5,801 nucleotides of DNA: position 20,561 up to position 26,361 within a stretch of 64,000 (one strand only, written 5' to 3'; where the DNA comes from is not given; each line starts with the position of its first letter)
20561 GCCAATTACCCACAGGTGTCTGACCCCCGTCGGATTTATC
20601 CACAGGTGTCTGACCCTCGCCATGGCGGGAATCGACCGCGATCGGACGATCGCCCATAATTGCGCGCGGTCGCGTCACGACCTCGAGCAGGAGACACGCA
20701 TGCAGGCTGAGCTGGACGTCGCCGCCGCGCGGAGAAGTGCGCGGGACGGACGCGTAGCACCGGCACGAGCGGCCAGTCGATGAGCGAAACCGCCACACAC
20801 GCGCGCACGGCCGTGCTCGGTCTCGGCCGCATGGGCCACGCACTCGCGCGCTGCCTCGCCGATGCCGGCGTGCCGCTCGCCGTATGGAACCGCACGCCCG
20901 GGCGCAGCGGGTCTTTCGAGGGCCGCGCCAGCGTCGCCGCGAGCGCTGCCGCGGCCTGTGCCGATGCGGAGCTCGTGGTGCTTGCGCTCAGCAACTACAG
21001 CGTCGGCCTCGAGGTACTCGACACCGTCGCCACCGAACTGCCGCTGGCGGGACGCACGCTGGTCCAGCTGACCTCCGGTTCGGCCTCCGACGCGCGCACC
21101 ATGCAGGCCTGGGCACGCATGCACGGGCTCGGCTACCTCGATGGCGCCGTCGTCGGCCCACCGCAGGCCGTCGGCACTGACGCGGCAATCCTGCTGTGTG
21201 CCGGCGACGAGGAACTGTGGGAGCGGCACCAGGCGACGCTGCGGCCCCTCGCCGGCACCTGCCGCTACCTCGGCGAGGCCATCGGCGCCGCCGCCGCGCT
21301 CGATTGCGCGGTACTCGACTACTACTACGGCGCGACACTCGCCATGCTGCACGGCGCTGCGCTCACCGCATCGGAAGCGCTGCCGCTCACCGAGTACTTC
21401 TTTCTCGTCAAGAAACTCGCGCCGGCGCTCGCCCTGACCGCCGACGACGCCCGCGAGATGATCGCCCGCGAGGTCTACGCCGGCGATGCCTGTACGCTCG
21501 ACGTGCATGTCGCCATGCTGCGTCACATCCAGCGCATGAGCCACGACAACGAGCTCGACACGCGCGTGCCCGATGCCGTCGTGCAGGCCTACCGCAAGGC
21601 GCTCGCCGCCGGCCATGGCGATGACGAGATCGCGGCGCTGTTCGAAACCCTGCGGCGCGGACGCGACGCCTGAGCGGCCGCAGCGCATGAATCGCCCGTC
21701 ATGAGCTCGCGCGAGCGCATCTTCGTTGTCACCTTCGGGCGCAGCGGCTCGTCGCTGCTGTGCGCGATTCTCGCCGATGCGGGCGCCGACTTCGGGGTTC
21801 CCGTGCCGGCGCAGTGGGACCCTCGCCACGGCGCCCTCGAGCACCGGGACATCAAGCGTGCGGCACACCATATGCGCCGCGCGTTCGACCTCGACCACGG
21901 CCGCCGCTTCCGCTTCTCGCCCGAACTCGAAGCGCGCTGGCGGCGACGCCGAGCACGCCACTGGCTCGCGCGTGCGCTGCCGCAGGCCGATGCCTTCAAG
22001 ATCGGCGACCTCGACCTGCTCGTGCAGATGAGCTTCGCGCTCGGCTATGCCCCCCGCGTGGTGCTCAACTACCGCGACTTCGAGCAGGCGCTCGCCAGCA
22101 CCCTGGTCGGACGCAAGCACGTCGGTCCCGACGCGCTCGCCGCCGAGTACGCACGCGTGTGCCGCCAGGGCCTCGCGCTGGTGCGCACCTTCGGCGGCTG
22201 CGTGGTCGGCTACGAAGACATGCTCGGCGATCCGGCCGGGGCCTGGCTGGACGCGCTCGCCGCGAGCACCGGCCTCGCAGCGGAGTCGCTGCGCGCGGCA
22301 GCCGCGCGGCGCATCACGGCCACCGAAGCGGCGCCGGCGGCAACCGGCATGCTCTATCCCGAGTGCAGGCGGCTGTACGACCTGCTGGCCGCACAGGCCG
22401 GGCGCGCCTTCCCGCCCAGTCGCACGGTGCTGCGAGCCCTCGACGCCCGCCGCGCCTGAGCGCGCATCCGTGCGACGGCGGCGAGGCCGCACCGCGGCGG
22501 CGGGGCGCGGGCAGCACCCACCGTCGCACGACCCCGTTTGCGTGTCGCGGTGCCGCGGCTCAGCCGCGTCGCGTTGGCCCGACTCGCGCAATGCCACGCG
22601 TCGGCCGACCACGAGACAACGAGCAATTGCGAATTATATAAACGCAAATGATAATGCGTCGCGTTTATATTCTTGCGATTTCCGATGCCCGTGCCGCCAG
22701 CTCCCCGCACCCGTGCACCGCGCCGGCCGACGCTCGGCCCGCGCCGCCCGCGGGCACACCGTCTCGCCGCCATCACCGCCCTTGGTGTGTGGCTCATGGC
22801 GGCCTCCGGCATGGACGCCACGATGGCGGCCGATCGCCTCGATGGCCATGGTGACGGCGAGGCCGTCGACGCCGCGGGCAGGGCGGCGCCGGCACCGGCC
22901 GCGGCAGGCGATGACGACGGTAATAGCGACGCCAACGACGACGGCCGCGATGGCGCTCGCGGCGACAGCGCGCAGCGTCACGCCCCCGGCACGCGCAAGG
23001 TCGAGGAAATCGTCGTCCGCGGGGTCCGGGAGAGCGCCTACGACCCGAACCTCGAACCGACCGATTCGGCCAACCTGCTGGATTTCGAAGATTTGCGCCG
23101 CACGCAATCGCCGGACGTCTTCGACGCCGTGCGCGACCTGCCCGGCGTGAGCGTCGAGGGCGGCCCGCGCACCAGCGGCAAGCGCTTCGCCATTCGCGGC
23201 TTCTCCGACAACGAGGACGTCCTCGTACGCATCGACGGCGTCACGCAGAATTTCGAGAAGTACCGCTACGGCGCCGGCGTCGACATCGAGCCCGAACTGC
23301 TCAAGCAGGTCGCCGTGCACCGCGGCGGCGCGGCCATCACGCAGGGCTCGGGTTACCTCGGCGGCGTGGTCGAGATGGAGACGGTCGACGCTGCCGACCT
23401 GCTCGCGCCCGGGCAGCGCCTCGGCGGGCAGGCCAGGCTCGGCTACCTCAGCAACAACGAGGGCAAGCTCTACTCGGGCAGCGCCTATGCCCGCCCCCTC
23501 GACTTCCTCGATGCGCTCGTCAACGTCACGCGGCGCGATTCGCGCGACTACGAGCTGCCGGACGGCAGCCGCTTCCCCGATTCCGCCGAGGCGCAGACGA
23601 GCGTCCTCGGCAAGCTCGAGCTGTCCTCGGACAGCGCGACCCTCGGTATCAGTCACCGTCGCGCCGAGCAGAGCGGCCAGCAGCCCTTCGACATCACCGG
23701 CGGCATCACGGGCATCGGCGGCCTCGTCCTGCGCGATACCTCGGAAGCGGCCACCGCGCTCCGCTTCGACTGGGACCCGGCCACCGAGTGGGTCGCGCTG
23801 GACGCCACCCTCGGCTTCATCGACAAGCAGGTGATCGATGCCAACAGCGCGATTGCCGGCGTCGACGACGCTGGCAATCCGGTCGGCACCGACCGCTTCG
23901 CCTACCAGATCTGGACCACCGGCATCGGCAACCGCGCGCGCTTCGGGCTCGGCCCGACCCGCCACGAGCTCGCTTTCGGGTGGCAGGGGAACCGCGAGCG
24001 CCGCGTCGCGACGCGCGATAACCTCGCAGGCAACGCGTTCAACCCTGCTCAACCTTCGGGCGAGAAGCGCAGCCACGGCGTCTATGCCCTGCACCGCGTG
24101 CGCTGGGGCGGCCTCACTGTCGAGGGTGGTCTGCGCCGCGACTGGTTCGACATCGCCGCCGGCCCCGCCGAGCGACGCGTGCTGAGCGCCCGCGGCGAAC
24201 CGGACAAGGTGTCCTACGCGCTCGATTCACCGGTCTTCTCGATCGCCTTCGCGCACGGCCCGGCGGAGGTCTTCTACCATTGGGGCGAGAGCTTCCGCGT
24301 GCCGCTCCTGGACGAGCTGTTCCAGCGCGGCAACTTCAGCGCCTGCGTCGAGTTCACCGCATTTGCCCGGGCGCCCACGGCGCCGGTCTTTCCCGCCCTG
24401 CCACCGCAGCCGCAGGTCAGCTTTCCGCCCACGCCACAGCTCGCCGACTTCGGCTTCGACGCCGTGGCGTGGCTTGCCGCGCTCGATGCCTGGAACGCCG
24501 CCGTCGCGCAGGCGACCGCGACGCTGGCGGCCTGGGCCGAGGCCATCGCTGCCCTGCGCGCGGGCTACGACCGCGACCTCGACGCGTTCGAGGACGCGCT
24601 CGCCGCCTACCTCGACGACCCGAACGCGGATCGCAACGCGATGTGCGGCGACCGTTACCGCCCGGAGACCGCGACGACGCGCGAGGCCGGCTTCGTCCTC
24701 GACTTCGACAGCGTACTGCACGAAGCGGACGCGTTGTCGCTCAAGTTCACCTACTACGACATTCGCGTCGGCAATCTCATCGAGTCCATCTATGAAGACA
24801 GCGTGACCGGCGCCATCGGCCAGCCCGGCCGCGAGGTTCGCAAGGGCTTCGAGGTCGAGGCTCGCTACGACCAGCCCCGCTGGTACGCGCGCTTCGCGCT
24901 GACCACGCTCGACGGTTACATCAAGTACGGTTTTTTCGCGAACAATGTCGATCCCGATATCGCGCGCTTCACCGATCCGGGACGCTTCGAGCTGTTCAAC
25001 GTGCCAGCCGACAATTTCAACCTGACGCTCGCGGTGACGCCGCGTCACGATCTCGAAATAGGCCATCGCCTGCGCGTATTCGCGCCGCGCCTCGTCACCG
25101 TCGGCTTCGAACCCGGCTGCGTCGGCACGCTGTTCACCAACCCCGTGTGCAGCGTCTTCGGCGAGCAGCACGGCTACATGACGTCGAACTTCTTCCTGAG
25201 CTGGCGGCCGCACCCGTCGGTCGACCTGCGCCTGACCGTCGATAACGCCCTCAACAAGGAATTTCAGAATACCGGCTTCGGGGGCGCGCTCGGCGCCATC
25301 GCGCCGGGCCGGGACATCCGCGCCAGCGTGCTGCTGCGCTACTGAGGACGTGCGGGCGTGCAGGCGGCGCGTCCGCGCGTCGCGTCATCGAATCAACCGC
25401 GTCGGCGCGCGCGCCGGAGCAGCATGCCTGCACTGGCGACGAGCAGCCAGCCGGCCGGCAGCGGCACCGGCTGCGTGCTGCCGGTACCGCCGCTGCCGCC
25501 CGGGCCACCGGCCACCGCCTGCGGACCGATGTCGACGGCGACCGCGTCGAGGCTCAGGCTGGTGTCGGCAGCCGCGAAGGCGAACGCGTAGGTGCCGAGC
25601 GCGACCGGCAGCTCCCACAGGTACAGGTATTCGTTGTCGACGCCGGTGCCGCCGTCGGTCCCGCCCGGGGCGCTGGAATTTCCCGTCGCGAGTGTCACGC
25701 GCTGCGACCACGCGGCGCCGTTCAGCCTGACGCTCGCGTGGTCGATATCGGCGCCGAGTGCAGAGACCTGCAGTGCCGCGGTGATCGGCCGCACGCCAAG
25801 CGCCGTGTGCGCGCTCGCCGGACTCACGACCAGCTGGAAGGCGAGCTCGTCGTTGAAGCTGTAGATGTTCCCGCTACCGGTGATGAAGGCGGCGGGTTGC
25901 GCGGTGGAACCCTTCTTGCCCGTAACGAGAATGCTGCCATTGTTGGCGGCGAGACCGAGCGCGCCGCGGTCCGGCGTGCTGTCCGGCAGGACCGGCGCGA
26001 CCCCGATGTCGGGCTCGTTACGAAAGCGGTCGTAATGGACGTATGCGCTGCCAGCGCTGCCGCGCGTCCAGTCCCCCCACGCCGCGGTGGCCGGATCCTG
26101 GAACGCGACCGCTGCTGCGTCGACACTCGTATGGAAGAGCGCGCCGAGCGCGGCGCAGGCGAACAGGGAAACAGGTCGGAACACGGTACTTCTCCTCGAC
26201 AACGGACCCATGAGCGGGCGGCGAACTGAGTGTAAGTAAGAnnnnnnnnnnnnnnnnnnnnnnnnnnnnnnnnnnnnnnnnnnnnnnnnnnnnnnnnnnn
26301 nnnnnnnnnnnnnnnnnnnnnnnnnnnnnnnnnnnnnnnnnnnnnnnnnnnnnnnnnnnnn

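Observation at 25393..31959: Paralogous secreted proteins with VPLPA-type PEP-CTERM sorting signals, embedded in a heme-uptake locus with no sorting enzyme in sight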

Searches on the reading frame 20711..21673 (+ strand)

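Call 8: search_protein_families(library=pfam, proteins=[window:20711-21673:+], max_evalue=0.01)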
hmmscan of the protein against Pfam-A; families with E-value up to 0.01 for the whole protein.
window:20711-21673:+ (320 aa): 7 families
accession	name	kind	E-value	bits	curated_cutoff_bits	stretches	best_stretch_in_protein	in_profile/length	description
PF21761.2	RedAm-like_C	-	9e-22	78.1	27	1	191-316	2-127/127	NADPH-dependent reductive aminase-like, C-terminal domain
PF03446.21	NAD_binding_2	-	9.1e-19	68.5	21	1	34-188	3-161/161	NAD binding domain of 6-phosphogluconate dehydrogenase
PF03807.23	F420_oxidored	-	6.6e-07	30.3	21.6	1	34-118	3-89/94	NADP oxidoreductase coenzyme F420-dependent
PF02826.25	2-Hacid_dh_C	-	1.7e-05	24.7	25.1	1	16-94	20-100/178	D-isomer specific 2-hydroxyacid dehydrogenase, NAD binding domain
PF20028.4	VMAP-C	-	4.3e-05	24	27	1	21-77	131-188/226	vWA-MoxR associated protein C-terminal domain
PF01210.29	NAD_Gly3P_dh_N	-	0.0024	18.3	23.1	0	34-63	3-32/158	NAD-dependent glycerol-3-phosphate dehydrogenase N-terminus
PF01488.26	Shikimate_DH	-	0.007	16.9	24.3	0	25-73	7-56/138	Shikimate / quinate 5-dehydrogenase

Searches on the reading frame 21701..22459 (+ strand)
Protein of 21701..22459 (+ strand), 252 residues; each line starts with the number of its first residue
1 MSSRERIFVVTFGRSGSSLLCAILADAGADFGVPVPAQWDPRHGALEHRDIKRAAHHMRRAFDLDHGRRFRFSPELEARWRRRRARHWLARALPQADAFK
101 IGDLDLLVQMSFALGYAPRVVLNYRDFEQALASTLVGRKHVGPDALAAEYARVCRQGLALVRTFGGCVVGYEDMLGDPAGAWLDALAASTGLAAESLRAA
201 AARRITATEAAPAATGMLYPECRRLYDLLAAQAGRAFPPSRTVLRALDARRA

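Call 8: search_protein_families(library=pfam, proteins=[window:21701-22459:+], max_evalue=0.01)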
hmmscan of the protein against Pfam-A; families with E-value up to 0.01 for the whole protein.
window:21701-22459:+ (252 aa): 1 family
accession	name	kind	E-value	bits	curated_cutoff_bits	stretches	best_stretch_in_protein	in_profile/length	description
PF13469.12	Sulfotransfer_3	-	0.0014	19.4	27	0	7-93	2-74/216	Sulfotransferase family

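Call 42: search_protein_families(library=ncbifam, proteins=[window:21701-22459:+], max_evalue=0.00001)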
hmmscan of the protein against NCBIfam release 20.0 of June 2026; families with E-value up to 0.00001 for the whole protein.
window:21701-22459:+ (252 aa): 0 families

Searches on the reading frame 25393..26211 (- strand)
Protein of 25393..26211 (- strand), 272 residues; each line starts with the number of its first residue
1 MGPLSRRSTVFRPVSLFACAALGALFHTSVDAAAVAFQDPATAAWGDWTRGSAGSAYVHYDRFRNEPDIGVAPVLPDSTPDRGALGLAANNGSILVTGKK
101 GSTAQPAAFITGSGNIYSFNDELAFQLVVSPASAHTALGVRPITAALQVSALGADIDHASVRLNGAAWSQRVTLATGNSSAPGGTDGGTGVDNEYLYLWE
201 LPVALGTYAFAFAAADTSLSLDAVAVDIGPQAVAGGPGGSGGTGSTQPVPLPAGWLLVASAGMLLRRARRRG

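Call 3: search_protein_families(library=ncbifam, proteins=[window:25393-26211:-], max_evalue=10)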
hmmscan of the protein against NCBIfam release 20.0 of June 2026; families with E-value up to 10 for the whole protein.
window:25393-26211:- (272 aa): 1 family
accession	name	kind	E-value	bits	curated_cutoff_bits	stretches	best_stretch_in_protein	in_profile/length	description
NF033947.0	PEP-cistern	hypoth_equivalog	0.016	15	60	1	206-271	125-195/195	cistern family PEP-CTERM protein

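Call 4: search_protein_families(library=pfam, proteins=[window:25393-26211:-], max_evalue=10)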
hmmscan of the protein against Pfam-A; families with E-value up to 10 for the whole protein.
window:25393-26211:- (272 aa): 0 families

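Call 11: find_homologous_proteins(query=window:25393-26211:-, max_evalue=0.001)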
Query window:25393-26211:- (272 aa): 13 proteins with E <= 0.001 among 8000 candidates.
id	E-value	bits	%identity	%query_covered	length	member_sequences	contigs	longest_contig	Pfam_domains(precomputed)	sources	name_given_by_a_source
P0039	7.0e-165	565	100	97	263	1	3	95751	-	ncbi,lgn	ncbi:MAG: hypothetical protein RLW61_05685 [Gammaproteobacteria bacterium]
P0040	4.5e-121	421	76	93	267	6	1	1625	-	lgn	-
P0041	8.1e-119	414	75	93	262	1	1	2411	-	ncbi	ncbi:MAG: hypothetical protein RLW62_12590 [Gammaproteobacteria bacterium]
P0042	1.4e-82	295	66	80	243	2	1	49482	-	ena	-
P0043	8.2e-78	280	60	83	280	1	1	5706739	-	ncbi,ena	-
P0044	1.3e-75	272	63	73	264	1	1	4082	-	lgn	-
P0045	1.7e-66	243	57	74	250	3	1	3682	-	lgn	-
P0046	1.9e-43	167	41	88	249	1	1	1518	-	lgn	-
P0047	2.7e-43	166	65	46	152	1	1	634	-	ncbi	ncbi:unnamed protein product, partial [Phaeothamnion confervicola]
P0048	3.7e-42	163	43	82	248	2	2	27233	-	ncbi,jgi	-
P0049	7.5e-41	158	44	88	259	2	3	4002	-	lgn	-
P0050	5.1e-25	106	41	71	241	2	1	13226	-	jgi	jgi:hypothetical protein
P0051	7.1e-19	86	32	92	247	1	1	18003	-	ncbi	ncbi:MAG: hypothetical protein AAGB35_05645 [Pseudomonadota bacterium]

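Call 18: find_encoding_contigs(protein=P0043, flank=10000, max_places=1)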
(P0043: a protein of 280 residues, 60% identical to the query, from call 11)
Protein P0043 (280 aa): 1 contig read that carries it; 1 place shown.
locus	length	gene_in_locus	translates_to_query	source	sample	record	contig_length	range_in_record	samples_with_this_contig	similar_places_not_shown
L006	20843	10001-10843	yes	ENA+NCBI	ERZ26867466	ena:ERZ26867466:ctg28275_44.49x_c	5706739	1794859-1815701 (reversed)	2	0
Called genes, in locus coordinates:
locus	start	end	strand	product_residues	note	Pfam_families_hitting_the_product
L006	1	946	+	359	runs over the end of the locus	-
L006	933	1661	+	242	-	PF00413:Peptidase_M10 (weak)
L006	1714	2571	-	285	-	PF14717:DUF4465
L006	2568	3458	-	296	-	-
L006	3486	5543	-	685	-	PF07715:Plug, PF00593:TonB_dep_Rec_b-barrel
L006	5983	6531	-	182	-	-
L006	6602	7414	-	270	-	PF00005:ABC_tran, PF02463:SMC_N (faint), PF13476:AAA_23 (weak), PF13304:AAA_21 (faint)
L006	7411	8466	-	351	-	PF01032:FecCD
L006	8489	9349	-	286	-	PF01497:Peripla_BP_2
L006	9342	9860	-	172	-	PF01243:PNPOx_N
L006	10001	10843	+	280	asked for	-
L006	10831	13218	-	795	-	PF07715:Plug, PF00593:TonB_dep_Rec_b-barrel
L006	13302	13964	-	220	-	-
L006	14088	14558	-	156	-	-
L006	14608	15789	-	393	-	PF00108:Thiolase_N, PF22691:Thiolase_C_1, PF02803:Thiolase_C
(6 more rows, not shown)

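Call 19: find_encoding_contigs(protein=P0048, flank=10000, max_places=1)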
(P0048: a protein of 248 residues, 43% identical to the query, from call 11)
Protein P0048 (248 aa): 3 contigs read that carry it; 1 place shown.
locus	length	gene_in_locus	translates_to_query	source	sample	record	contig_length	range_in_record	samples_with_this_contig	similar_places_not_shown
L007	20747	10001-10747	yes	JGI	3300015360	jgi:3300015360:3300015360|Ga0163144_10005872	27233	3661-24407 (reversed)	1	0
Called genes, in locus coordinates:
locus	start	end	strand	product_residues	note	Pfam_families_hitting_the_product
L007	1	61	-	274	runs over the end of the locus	PF01149:Fapy_DNA_glyco, PF06831:H2TH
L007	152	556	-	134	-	PF00583:Acetyltransf_1, PF13508:Acetyltransf_7, PF13673:Acetyltransf_10 (weak)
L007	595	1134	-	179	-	PF00903:Glyoxalase (weak)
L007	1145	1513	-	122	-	PF12802:MarR_2 (faint), PF01022:HTH_5, PF12840:HTH_20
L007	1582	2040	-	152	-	PF07366:SnoaL, PF12680:SnoaL_2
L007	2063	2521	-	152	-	PF11026:DUF2721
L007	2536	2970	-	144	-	PF04828:GFA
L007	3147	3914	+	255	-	PF00106:adh_short, PF08659:KR, PF13561:adh_short_C2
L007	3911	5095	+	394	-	PF00296:Bac_luciferase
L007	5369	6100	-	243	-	PF13883:CREG_beta-barrel, PF01243:PNPOx_N, PF10615:DUF2470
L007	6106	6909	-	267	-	PF00005:ABC_tran, PF13304:AAA_21 (faint)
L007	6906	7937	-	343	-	PF01032:FecCD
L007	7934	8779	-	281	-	PF01497:Peripla_BP_2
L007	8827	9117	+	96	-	-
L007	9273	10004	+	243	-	-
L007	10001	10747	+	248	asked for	-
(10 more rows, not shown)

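Call 75: predict_structure(alignment_id=A5)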
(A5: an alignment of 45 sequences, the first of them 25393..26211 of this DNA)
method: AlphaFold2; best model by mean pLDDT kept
length: 272 residues; sequences in the alignment: 45
mean_pLDDT: 84.7   pTM: 0.75
mean pLDDT of the five models: 84.7, 82.8, 81.9, 79.0, 77.6
residues with pLDDT >= 90: 167; 70-90: 44; 50-70: 49; < 50: 12
segments of 3 or more residues with pLDDT < 50: 28-30, 244-246
pLDDT, mean of each block of 10 residues (from residue 1): 53 54 56 82 96 96 69 75 91 93 92 92 97 95 98 97 98 95 83 98 98 97 98 69 54 76 87 77
secondary structure, 60 per line:
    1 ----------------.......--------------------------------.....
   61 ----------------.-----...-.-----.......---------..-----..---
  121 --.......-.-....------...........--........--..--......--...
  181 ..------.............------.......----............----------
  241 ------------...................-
elements in order: H17-23 E56-60 E83-85 E93-99 E123-129 H133-136 E143-153 E156-163 E170-175 E178-182 E189-201 E208-214 E219-230 H253-271

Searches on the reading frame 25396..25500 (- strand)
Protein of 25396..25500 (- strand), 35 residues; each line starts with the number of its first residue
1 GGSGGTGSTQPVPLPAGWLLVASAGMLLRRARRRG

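Call 12: search_protein_families(library=ncbifam, proteins=[window:25396-25500:-], max_evalue=10)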
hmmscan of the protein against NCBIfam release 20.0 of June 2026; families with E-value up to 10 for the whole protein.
seq(35 aa): 3 families
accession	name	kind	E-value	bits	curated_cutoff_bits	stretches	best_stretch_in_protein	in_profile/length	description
NF038129.1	PEP_NF038129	equivalog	0.011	15.5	65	1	8-34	167-193/194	NF038129 family PEP-CTERM protein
TIGR03901.2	MYXO-CTERM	domain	0.014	15.7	20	1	3-34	8-34/34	MYXO-CTERM sorting domain-containing protein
NF033947.0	PEP-cistern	hypoth_equivalog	0.025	14.3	60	1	5-34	166-195/195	cistern family PEP-CTERM protein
